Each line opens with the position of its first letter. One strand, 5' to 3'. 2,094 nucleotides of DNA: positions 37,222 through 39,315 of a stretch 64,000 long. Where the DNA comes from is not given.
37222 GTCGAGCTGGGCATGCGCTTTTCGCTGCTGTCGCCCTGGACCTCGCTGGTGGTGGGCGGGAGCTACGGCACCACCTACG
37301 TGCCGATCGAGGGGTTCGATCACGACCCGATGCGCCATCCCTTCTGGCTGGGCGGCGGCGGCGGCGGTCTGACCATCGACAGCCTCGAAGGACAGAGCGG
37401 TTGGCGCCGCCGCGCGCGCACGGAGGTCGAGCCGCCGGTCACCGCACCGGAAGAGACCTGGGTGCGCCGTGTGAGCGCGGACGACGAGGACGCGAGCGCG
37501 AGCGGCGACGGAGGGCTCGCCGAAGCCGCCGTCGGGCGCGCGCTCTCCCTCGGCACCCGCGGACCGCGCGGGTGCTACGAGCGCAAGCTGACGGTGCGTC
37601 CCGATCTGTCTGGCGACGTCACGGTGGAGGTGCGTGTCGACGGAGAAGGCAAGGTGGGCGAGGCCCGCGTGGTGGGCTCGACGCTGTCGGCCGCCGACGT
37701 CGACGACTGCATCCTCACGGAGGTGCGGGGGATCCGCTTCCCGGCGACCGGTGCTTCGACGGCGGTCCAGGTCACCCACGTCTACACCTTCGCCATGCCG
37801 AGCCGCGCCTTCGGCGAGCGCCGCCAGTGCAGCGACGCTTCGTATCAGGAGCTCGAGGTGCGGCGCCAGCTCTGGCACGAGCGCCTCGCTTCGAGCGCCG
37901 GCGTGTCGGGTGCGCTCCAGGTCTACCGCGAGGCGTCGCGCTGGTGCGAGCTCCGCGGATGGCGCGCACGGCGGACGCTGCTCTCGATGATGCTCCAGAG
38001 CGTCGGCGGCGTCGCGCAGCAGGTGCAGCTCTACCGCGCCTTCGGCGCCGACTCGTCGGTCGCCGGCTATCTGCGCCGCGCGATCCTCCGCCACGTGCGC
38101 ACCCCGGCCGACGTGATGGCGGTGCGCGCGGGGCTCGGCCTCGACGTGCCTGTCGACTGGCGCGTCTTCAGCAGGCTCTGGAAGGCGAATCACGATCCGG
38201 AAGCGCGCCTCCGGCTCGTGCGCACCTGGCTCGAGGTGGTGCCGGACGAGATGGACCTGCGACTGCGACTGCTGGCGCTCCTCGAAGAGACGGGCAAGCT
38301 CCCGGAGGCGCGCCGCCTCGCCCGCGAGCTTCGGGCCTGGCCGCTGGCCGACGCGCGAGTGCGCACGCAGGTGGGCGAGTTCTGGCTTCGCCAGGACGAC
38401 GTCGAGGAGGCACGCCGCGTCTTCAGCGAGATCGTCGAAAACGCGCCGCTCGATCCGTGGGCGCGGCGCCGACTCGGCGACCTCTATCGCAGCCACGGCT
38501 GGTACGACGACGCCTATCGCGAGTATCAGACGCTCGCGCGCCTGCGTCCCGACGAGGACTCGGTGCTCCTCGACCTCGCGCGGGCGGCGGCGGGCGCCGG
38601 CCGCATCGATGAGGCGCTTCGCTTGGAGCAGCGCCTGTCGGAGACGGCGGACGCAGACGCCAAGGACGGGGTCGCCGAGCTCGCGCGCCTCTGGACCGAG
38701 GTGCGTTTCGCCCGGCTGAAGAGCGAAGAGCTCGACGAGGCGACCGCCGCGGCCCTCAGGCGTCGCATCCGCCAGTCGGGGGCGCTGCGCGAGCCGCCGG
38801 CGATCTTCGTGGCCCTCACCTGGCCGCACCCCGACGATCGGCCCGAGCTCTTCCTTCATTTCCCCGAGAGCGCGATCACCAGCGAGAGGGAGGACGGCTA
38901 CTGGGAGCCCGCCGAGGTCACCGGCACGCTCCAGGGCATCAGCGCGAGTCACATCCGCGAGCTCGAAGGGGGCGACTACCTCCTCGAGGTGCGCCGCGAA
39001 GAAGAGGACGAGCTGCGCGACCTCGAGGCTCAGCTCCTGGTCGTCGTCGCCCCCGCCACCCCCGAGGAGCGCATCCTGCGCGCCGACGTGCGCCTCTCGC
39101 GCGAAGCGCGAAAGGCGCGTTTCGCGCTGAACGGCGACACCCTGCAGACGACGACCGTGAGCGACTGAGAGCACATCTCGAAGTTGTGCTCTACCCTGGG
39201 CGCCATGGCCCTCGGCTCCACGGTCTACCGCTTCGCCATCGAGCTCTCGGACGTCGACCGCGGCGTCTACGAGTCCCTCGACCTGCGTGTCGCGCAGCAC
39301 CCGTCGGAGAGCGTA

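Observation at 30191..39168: Tandem pair of paralogous giant lipoproteins with FecR-like / VIT / vWA / TonB_C-like / TPR architecture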

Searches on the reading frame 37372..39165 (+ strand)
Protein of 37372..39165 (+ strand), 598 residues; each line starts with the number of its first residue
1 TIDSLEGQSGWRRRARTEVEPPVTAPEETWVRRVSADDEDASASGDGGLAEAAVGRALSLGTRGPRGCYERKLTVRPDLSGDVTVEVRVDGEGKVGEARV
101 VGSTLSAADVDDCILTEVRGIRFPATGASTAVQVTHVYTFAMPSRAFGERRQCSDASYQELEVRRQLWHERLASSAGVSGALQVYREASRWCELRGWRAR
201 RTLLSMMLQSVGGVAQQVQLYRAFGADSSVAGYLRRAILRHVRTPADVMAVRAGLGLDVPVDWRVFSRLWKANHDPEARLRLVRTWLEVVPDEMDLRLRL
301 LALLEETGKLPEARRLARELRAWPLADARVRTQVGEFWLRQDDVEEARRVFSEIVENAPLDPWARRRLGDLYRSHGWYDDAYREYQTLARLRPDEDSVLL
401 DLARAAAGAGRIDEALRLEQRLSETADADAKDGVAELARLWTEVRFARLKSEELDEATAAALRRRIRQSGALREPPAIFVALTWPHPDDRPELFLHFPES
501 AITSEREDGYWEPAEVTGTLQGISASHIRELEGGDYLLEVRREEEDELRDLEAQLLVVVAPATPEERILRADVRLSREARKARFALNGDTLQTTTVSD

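Call 37: predict_structure(alignment_id=A3)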
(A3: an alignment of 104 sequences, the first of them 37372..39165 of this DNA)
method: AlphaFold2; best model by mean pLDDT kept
length: 598 residues; sequences in the alignment: 104
mean_pLDDT: 92.3   pTM: 0.88
mean pLDDT of the five models: 92.3, 91.4, 91.0, 91.0, 90.8
residues with pLDDT >= 90: 502; 70-90: 67; 50-70: 17; < 50: 12
segments of 3 or more residues with pLDDT < 50: 1-12
pLDDT, mean of each block of 10 residues (from residue 1): 46 60 73 84 88 96 96 94 98 97 97 98 95 97 81 95 98 97 96 96 98 97 91 94 90 92 94 96 96 96 98 98 92 97 98 91 94 98 98 96 98 96 86 91 97 93 92 94 97 89 62 96 97 95 94 98 97 96 96 89
secondary structure, 60 per line:
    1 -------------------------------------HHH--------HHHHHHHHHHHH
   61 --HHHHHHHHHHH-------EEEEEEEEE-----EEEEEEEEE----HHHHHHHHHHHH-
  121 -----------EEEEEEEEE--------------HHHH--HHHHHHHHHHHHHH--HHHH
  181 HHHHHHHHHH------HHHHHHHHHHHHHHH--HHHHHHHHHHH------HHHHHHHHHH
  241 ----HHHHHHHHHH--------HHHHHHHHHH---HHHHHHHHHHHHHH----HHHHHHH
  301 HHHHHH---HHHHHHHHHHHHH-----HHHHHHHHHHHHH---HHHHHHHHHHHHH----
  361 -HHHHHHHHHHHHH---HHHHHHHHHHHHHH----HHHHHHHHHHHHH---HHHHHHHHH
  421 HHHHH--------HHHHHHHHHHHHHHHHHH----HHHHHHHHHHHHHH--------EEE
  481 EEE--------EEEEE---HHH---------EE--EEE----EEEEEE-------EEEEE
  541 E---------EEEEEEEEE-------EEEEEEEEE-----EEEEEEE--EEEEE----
elements in order: H49-60 H63-73 E81-89 E95-103 H108-119 E132-140 H155-158 H161-174 H177-190 H197-211 H214-224 H231-240 H245-254 H263-272 H276-289 H294-306 H310-322 H328-340 H344-356 H362-374 H378-391 H396-408 H412-425 H434-451 H456-469 E478-483 E492-496 E516-518 E523-528 E536-541 E551-559 E567-575 E581-587 E590-594

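Call 52: search_protein_representatives(protein=window:37372-39165:+)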
Query: 598 residues. Proteins with E-value up to 0.001 (for the whole library): 8753; up to 1e-10: 579; up to 1e-30: 202. The best 150 are listed.
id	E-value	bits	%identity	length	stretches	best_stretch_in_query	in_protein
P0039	3.2e-213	725.9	63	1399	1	6-588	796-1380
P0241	8.6e-190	648.5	59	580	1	31-592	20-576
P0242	5.7e-183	626.0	58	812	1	4-571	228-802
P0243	2.7e-163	561.0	56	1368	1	4-583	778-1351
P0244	4.6e-163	560.3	49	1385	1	7-592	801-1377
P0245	4.2e-160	550.5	49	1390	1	4-590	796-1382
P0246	2.7e-146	504.9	49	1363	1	5-587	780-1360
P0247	2.7e-131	455.4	48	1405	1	8-590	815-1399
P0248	6.8e-124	431.0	47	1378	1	7-577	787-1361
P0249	3.6e-121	422.0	62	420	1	221-588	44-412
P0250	3.3e-118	412.2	42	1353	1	45-593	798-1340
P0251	2.0e-116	406.3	46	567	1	27-578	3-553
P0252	9.2e-105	367.8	43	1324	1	42-571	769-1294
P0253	2.1e-101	356.7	49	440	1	163-593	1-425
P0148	4.1e-101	355.7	44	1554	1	47-595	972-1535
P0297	9.9e-65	235.6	38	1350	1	19-504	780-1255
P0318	2.3e-52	194.8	32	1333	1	38-464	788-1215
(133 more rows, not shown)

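Call 64: fold_search(model_id=the predicted structure, library=pdb)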
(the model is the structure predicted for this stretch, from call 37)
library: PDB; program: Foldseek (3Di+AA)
matches with E <= 10: 1228; with E <= 0.001: 159
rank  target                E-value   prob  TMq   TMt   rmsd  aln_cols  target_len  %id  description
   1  8chy                  7.7e-06  1.00  0.21  0.40  12.1       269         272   20  Crystal structure of an 8-repeat consensus TPR superhelix with Zinc. (released 2024-02-21)
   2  1w3b_A                8.4e-06  1.00  0.23  0.33  14.6       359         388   17  The superhelical TPR domain of O-linked GlcNAc transferase reveals structural similarities to importin alpha. (released 2004-09-09)
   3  6eou                  1.4e-05  1.00  0.24  0.38  13.2       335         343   14  O-GlcNAc transferase TPR domain with the intellectual disability associated mutation L254F (released 2018-05-09)
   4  9qhc_A                1.7e-05  1.00  0.23  0.41  11.9       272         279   18  Crystal structure of 8-repeat CTPR protein with eliminated coordination sites (released 2025-10-22)
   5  7ntf_A                1.7e-05  1.00  0.19  0.13  12.7       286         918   18  Cryo-EM structure of unliganded O-GlcNAc transferase (released 2021-11-17)
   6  5npr_A                2.5e-05  1.00  0.19  0.17   7.0       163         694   21  The human O-GlcNAc transferase in complex with a thiol-linked bisubstrate inhibitor (released 2018-05-16)
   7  1w3b_B                2.5e-05  1.00  0.22  0.33  13.2       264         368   18  The superhelical TPR domain of O-linked GlcNAc transferase reveals structural similarities to importin alpha. (released 2004-09-09)
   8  7yea_A                2.8e-05  1.00  0.19  0.13  12.5       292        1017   18  Human O-GlcNAc transferase Dimer (released 2023-07-12)
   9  9qhc_B                3.2e-05  1.00  0.21  0.41  11.0       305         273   17  Crystal structure of 8-repeat CTPR protein with eliminated coordination sites (released 2025-10-22)
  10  7ntf_B                3.5e-05  1.00  0.20  0.15  12.9       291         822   18  Cryo-EM structure of unliganded O-GlcNAc transferase (released 2021-11-17)
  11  6tka_AAA              3.6e-05  1.00  0.18  0.16   7.5       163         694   22  Crystal structure of human O-GlcNAc transferase bound to substrate 7 and a peptide from HCF-1 pro-repeat 2 (11-26) (released 2020-03-04)
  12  5bnw_A                3.9e-05  1.00  0.19  0.17   7.0       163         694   21  The active site of O-GlcNAc transferase imposes constraints on substrate sequence (released 2015-08-05)
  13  4n39_A                3.9e-05  1.00  0.18  0.16   7.6       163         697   21  Crystal structure of human O-GlcNAc transferase bound to a peptide from HCF-1 pro-repeat 2 (11-26) (released 2014-01-01)
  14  7yeh_A                3.9e-05  1.00  0.22  0.14  15.1       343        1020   18  Cryo-EM structure of human OGT-OGA complex (released 2023-07-12)
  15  4gz5_A                4.1e-05  1.00  0.20  0.17   6.9       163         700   21  Crystal structure of human O-GlcNAc Transferase with UDP-GlcNAc (released 2012-10-31)
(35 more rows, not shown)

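Call 71: find_homologous_proteins(query=P0318, max_evalue=1e-10)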
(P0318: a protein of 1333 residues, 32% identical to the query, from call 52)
Query P0318 (1333 aa): 463 proteins with E <= 1e-10 among 8000 candidates; the best 120 are listed.
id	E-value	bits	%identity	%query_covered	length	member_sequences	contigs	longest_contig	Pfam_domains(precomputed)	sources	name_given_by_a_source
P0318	0.0e+0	2895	100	100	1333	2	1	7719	PF13768.13,PF04773.19,PF13519.13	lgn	-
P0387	0.0e+0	2256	78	100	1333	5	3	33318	PF13768.13,PF13519.13,PF13429.13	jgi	jgi:tetratricopeptide (TPR) repeat protein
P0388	0.0e+0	1609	58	100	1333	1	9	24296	PF13768.13,PF04773.19,PF13519.13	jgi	jgi:Flp pilus assembly protein TadD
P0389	0.0e+0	1593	58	100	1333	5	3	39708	PF13519.13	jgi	jgi:tetratricopeptide (TPR) repeat protein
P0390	0.0e+0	1528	56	100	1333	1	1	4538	PF04773.19,PF13519.13,PF13429.13,PF08487.17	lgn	-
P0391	0.0e+0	1485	56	100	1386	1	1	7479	PF13768.13,PF04773.19,PF13519.13,PF08487.17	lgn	-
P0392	0.0e+0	1467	55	100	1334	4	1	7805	PF08487.17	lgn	-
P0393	0.0e+0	1448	54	100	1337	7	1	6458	PF13519.13,PF08487.17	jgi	jgi:Ca-activated chloride channel family protein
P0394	0.0e+0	1447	55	99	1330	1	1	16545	PF13768.13,PF13519.13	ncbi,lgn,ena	-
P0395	0.0e+0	1432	54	100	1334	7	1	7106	PF13519.13,PF13429.13,PF08487.17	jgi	jgi:tetratricopeptide (TPR) repeat protein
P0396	0.0e+0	1426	54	99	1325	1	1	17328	PF13768.13,PF13519.13,PF08487.17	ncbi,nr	ncbi:MAG: VWA domain-containing protein [Myxococcales bacterium]|nr:VWA domain-containing protein [P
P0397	0.0e+0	1388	52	100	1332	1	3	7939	PF13768.13,PF13519.13,PF08487.17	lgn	-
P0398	0.0e+0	1387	53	100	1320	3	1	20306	PF13768.13,PF13519.13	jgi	jgi:tetratricopeptide (TPR) repeat protein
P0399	0.0e+0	1322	52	99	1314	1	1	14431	PF13768.13,PF13519.13,PF08487.17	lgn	-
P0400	0.0e+0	1311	51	97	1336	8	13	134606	PF04773.19,PF13519.13,PF13432.13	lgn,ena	-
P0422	0.0e+0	1276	52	97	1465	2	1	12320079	PF08487.17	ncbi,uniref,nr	ncbi:VIT domain-containing protein [Polyangium aurulentum]|uniref:VIT domain-containing protein n=1 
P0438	0.0e+0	1255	51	97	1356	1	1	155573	PF04773.19,PF13519.13,PF13429.13,PF08487.17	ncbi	-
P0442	0.0e+0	1249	51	99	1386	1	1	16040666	PF04773.19,PF13519.13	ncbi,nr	ncbi:Hypothetical protein A7982_03358 [Minicystis rosea]|nr:Hypothetical protein A7982_03358 [Minicy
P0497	0.0e+0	1152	48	99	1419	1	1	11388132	PF04773.19,PF08487.17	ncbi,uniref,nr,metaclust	ncbi:VIT domain-containing protein [Chondromyces crocatus]|uniref:VWFA domain-containing protein n=1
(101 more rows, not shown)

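Call 72: find_encoding_contigs(protein=P0497, flank=10000, max_places=1)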
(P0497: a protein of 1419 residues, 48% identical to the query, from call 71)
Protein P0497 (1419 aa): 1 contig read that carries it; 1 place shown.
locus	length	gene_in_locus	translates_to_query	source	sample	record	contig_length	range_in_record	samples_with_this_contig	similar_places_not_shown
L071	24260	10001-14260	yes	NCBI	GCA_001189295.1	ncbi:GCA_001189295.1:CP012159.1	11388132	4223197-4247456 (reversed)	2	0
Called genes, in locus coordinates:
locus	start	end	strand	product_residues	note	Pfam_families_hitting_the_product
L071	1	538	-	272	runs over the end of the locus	PF02985:HEAT (faint), PF13646:HEAT_2, PF03130:HEAT_PBS (faint)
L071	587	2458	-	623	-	-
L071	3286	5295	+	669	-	PF02412:TSP_3 (faint), PF00691:OmpA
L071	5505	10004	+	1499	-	PF08487:VIT, PF13768:VWA_3 (weak)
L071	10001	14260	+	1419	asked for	PF04773:FecR (faint), PF08487:VIT (weak)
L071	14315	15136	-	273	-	PF00970:FAD_binding_6, PF00175:NAD_binding_1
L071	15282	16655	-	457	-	-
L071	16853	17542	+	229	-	-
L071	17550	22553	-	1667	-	-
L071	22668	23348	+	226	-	-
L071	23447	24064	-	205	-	PF24784:Temptin_C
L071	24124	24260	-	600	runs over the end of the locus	-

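Call 73: find_encoding_contigs(protein=P0442, flank=10000, max_places=1)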
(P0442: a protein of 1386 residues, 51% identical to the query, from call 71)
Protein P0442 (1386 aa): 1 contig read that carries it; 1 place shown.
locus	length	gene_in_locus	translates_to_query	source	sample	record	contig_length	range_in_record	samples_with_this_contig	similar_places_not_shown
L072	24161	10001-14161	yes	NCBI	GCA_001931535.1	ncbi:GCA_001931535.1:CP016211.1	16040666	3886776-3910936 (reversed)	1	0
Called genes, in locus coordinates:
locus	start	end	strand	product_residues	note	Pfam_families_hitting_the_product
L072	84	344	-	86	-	-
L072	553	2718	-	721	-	-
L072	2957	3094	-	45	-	-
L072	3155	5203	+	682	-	PF02412:TSP_3 (faint), PF00691:OmpA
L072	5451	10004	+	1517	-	PF08487:VIT, PF13768:VWA_3 (weak)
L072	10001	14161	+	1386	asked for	PF04773:FecR (weak), PF13519:VWA_2 (weak)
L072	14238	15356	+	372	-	PF13948:DUF4215 (weak)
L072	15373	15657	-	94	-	-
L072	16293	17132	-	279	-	-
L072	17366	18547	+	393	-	PF00150:Cellulase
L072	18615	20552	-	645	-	PF07676:PD40 (faint), PF26549:Tricorn_N (faint)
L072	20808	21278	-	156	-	-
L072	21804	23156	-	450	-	PF07690:MFS_1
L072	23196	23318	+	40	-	-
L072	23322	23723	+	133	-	-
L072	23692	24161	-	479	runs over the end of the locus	PF00232:Glyco_hydro_1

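Call 74: find_encoding_contigs(protein=P0422, flank=10000, max_places=1)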
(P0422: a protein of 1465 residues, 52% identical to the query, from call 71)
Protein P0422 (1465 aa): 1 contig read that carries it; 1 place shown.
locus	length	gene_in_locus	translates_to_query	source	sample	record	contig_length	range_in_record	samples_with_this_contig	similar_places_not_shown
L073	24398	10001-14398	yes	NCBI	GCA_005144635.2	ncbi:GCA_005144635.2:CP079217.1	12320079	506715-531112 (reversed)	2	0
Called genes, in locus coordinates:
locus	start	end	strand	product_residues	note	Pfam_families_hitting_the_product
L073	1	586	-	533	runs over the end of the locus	PF01401:Peptidase_M2, PF02074:Peptidase_M32 (faint), PF01401:Peptidase_M2, PF01432:Peptidase_M3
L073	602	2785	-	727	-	-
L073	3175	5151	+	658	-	PF00691:OmpA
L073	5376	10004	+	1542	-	PF08487:VIT, PF14559:TPR_19 (faint)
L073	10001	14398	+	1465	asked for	PF08487:VIT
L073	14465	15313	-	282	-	PF02146:SIR2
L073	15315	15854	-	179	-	-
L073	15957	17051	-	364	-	-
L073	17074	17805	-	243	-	PF00970:FAD_binding_6, PF00175:NAD_binding_1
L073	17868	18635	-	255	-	PF05685:Uma2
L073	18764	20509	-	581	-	PF13424:TPR_12 (weak)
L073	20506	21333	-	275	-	PF00082:Peptidase_S8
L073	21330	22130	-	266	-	-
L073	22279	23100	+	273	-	PF00226:DnaJ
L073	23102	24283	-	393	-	PF13415:Beta-prop_FBX42, PF13854:Kelch_HCF (faint), PF24681:Kelch_KLHDC2_KLHL20_DRC7, PF24981:Beta-prop_ATRN-LZTR1, PF25210:Kelch_FKB95 (faint), PF01344:Kelch_1 (faint), PF24681:Kelch_KLHDC2_KLHL20_DRC7, PF13415:Beta-prop_FBX42, +2 more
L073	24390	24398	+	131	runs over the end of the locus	PF07238:PilZ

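Call 77: search_protein_families(library=ncbifam, proteins=[L071:5505-10004:+, L071:10001-14260:+, L072:5451-10004:+, L072:10001-14161:+, L073:5376-10004:+, L073:10001-14398:+], max_evalue=0.001)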
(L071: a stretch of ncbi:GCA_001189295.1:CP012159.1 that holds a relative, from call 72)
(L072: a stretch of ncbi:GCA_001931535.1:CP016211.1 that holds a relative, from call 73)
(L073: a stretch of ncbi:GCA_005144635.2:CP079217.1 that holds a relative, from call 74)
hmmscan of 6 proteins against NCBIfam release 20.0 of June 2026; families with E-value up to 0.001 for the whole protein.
L071:5505-10004:+ (1499 aa): 2 families
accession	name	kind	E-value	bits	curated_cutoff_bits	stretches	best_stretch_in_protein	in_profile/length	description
TIGR03788.1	marine_srt_targ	equivalog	7e-20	71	551.65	2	495-792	273-578/629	marine proteobacterial sortase target protein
TIGR02917.1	PEP_TPR_lipo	equivalog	4.3e-05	21.6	312.2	0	1247-1320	174-247/899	XrtA/PEP-CTERM system TPR-repeat protein PrsT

L071:10001-14260:+ (1419 aa): 3 families
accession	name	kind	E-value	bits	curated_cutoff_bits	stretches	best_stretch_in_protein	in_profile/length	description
TIGR03788.1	marine_srt_targ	equivalog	1.3e-11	43.7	551.65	1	509-806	275-575/629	marine proteobacterial sortase target protein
NF033768.1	myxo_SS_tail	domain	5.1e-09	36.1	40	1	873-953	7-85/92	AgmX/PglI C-terminal domain-containing protein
NF033760.1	gliding_GltG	equivalog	0.00014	20.5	650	1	873-945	560-631/650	adventurous gliding motility protein GltG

L072:5451-10004:+ (1517 aa): 3 families
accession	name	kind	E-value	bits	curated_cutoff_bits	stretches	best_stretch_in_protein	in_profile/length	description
TIGR03788.1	marine_srt_targ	equivalog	2.7e-16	59.1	551.65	2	242-362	3-121/629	marine proteobacterial sortase target protein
TIGR02921.1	PEP_integral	hypoth_equivalog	6.8e-05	21.2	200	1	241-346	408-516/922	TIGR02921 family PEP-CTERM protein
TIGR04477.1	sorted_by_XrtN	equivalog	0.0005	18.3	250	1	266-348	357-438/822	XrtN system VIT domain-containing protein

L072:10001-14161:+ (1386 aa): 3 families
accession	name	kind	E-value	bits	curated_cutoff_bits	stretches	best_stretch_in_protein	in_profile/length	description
TIGR03788.1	marine_srt_targ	equivalog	1.5e-13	50.1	551.65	1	494-784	274-564/629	marine proteobacterial sortase target protein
NF033768.1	myxo_SS_tail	domain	2.1e-09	37.4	40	1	853-927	5-78/92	AgmX/PglI C-terminal domain-containing protein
NF033760.1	gliding_GltG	equivalog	1.4e-07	30.5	650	1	822-926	525-630/650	adventurous gliding motility protein GltG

L073:5376-10004:+ (1542 aa): 3 families
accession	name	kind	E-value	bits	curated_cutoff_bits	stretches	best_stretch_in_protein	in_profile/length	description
TIGR03788.1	marine_srt_targ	equivalog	2.7e-18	65.7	551.65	2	484-781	272-576/629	marine proteobacterial sortase target protein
TIGR02917.1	PEP_TPR_lipo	equivalog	2e-05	22.7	312.2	0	1300-1397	49-142/899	XrtA/PEP-CTERM system TPR-repeat protein PrsT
NF040959.1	MamA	equivalog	6.3e-05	22.5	200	0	1284-1363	82-161/204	magnetosome protein MamA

L073:10001-14398:+ (1465 aa): 3 families
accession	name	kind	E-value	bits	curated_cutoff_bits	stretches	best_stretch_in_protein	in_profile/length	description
TIGR03788.1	marine_srt_targ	equivalog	5.5e-14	51.5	551.65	1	581-867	274-563/629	marine proteobacterial sortase target protein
NF033768.1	myxo_SS_tail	domain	3.5e-07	30.2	40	1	934-1015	4-85/92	AgmX/PglI C-terminal domain-containing protein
NF033760.1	gliding_GltG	equivalog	3.8e-05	22.4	650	1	934-1008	557-630/650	adventurous gliding motility protein GltG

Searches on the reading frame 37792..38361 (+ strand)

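Call 59: search_protein_families(library=pfam, proteins=[window:37792-38361:+], max_evalue=10)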
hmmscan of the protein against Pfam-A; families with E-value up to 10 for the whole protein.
window:37792-38361:+ (190 aa): 2 families
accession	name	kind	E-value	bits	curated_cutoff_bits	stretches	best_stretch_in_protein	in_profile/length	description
PF14559.12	TPR_19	-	0.017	15.9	25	1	151-187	22-58/68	Tetratricopeptide repeat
PF13428.12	TPR_14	-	0.095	13.9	23.5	1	155-185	2-33/44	Tetratricopeptide repeat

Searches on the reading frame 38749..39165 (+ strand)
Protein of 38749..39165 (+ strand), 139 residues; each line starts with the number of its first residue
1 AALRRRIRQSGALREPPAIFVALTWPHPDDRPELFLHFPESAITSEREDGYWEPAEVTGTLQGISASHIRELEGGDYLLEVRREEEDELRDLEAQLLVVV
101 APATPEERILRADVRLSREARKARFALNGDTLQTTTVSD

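Call 59: search_protein_families(library=pfam, proteins=[window:38749-39165:+], max_evalue=10)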
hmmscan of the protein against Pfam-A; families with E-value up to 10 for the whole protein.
window:38749-39165:+ (139 aa): 0 families
